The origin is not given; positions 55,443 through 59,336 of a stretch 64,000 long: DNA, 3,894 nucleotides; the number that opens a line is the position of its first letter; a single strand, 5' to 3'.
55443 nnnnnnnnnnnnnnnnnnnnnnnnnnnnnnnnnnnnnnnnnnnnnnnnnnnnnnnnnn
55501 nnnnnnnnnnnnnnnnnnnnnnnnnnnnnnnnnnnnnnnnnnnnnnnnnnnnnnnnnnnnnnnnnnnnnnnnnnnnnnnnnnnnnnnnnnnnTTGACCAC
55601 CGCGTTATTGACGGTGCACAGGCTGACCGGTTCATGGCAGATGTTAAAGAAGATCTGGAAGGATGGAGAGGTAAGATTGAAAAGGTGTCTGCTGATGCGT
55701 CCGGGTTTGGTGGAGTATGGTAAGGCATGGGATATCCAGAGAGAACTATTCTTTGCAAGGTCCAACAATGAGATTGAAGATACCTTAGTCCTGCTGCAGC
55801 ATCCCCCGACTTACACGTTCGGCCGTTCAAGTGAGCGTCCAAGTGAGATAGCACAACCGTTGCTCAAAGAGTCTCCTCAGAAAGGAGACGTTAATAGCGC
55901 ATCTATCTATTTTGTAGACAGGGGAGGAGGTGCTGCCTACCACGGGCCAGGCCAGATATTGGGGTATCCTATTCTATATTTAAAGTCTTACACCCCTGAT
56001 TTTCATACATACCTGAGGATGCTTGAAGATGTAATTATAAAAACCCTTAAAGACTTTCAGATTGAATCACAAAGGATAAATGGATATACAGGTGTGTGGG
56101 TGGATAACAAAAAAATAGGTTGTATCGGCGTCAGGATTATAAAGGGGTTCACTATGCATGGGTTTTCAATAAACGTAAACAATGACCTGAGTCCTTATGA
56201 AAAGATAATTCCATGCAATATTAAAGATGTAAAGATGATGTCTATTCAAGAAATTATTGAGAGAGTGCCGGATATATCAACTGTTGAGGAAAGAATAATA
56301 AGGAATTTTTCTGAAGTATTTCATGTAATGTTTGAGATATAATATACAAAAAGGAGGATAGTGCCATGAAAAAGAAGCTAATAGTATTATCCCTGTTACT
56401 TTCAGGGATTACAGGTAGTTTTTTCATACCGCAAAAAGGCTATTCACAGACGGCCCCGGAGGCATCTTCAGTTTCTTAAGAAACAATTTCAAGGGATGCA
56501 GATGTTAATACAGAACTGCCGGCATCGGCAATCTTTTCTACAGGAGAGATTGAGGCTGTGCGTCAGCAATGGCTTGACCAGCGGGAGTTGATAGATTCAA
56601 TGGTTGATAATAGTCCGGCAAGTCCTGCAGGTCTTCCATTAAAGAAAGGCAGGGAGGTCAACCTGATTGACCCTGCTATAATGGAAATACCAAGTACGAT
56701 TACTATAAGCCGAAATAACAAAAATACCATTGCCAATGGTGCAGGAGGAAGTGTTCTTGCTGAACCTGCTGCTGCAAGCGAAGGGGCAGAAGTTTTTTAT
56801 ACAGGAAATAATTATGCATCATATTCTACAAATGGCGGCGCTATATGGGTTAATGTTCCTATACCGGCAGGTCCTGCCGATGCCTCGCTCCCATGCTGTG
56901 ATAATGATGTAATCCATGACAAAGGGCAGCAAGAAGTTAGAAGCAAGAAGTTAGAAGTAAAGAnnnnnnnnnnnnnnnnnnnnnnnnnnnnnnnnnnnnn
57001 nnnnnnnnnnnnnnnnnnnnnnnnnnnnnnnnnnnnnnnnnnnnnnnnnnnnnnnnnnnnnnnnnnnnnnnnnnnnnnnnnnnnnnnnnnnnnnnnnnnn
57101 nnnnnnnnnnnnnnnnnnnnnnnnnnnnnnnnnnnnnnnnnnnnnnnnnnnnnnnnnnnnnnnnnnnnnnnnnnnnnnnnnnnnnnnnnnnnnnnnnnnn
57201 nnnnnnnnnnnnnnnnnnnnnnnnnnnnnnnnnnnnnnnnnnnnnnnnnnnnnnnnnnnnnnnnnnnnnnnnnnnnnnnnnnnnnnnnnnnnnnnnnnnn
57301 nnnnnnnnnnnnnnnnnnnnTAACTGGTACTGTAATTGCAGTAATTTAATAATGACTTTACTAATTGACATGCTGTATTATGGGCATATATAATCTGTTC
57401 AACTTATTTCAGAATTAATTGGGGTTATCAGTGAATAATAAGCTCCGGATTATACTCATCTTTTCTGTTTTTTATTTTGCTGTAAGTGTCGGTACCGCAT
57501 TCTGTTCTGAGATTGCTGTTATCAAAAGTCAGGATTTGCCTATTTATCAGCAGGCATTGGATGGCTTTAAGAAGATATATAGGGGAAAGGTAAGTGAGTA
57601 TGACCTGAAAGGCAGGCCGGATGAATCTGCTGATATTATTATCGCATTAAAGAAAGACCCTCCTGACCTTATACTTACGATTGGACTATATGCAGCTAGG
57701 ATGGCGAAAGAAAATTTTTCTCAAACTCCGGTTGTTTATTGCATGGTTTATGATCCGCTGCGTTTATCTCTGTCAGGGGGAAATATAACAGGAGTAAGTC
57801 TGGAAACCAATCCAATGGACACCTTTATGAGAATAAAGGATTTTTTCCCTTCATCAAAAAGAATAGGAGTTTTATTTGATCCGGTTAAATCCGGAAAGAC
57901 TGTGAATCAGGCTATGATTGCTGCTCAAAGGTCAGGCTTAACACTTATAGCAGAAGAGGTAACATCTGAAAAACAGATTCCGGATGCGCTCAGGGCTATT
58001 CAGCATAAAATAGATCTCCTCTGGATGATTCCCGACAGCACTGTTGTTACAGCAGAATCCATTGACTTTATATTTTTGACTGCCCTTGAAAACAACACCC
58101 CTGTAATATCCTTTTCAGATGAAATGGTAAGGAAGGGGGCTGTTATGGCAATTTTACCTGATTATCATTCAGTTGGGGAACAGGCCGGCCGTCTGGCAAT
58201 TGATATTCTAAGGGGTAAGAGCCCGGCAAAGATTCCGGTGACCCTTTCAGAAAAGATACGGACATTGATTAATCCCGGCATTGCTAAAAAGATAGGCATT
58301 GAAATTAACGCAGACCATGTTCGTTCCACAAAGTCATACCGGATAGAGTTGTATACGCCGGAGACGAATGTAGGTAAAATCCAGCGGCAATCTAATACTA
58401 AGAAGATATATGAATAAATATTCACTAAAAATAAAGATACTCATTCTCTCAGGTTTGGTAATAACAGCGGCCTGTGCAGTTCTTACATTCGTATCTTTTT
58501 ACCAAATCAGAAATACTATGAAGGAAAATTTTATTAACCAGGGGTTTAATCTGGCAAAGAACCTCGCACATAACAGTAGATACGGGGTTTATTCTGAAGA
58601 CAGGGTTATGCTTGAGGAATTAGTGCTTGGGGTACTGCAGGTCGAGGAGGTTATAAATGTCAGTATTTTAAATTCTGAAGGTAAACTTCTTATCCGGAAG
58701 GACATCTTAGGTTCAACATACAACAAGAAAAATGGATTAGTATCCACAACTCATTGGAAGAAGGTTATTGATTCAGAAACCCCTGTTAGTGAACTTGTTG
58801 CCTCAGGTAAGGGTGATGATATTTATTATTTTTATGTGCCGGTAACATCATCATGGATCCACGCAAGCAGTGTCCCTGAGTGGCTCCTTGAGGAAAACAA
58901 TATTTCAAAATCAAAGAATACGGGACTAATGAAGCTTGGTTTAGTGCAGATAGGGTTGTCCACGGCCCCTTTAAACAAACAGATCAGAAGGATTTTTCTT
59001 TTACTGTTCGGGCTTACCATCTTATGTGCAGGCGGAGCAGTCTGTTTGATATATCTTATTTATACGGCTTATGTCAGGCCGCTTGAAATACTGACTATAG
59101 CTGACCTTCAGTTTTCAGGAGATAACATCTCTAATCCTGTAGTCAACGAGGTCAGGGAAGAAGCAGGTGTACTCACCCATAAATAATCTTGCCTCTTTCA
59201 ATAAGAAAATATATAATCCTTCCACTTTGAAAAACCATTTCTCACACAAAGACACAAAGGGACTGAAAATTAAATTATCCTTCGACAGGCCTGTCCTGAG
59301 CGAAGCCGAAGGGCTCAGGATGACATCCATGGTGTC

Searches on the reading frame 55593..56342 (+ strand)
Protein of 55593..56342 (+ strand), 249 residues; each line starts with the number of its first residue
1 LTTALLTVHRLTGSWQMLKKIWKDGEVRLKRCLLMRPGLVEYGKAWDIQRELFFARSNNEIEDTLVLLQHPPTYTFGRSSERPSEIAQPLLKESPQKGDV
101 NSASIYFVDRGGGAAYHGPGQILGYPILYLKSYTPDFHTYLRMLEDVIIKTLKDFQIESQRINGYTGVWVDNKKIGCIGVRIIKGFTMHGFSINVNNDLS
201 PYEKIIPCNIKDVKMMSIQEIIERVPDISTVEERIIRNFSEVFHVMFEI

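Call 7: search_protein_families(library=pfam, proteins=[window:55593-56342:+])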
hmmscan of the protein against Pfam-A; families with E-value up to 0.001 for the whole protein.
window:55593-56342:+ (249 aa): 1 family
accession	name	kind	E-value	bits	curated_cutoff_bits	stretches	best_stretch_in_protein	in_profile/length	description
PF21948.1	LplA-B_cat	-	3.1e-43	148.5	27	1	42-239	2-199/200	Lipoyl protein ligase A/B catalytic domain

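Call 62: search_protein_families(library=ncbifam, proteins=[window:55593-56339:+], max_evalue=0.00001)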
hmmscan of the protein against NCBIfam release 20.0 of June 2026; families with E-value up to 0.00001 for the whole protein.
window:55593-56339:+ (249 aa): 7 families
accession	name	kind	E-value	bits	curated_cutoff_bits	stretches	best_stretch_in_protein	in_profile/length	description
NF010925.0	PRK14345.1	equivalog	2.1e-53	181.4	155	1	36-242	18-216/236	lipoyl(octanoyl) transferase LipB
TIGR00214.1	lipB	equivalog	4.1e-48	163.4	83.55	1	57-243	7-186/187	lipoyl(octanoyl) transferase LipB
NF010921.0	PRK14341.1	equivalog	1.6e-41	142.2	230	1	35-244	20-224/230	lipoyl(octanoyl) transferase LipB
NF010922.0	PRK14342.1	equivalog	3.7e-39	134.3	235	1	34-244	8-204/215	lipoyl(octanoyl) transferase LipB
NF010923.0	PRK14343.1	equivalog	1e-32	113.6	298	1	31-242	14-217/237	lipoyl(octanoyl) transferase LipB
TIGR00545.2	lipoyltrans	equivalog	2.1e-07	30.2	280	1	56-234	23-190/328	lipoate--protein ligase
NF006206.0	PRK08330.1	equivalog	1.6e-06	27.7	311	1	148-245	88-177/243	biotin--protein ligase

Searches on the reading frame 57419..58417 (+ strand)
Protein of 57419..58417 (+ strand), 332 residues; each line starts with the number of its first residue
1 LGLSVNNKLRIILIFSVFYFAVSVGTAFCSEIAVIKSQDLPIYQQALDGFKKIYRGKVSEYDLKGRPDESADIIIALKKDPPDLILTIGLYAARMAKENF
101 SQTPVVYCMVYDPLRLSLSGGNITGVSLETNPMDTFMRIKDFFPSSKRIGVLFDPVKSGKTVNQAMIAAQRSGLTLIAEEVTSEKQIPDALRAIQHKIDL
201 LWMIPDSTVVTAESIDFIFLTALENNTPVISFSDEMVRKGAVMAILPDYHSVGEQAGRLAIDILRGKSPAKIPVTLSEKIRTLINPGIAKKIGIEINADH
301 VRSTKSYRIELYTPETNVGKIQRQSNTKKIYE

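Call 7: search_protein_families(library=pfam, proteins=[window:57419-58417:+])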
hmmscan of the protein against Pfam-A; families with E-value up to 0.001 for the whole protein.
window:57419-58417:+ (332 aa): 1 family
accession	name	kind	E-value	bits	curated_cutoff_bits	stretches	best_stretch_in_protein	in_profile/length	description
PF04392.18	ABC_sub_bind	-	7.9e-37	127.5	25.9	1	55-298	34-283/293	ABC transporter substrate binding protein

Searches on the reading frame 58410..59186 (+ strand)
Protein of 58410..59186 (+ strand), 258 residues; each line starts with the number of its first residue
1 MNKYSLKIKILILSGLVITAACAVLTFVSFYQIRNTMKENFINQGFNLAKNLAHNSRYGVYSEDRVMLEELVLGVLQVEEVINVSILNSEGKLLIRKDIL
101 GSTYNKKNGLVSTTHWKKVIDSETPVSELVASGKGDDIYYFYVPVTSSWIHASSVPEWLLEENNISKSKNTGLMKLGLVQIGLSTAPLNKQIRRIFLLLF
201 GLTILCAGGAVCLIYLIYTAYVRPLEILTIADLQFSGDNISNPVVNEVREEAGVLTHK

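Call 7: search_protein_families(library=pfam, proteins=[window:58410-59186:+])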
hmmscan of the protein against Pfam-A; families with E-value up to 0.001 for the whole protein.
window:58410-59186:+ (258 aa): 1 family
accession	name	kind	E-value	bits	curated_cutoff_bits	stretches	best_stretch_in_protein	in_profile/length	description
PF09984.15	sCache_4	-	2.2e-05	24.7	22.1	1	37-189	7-138/145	Single cache domain 4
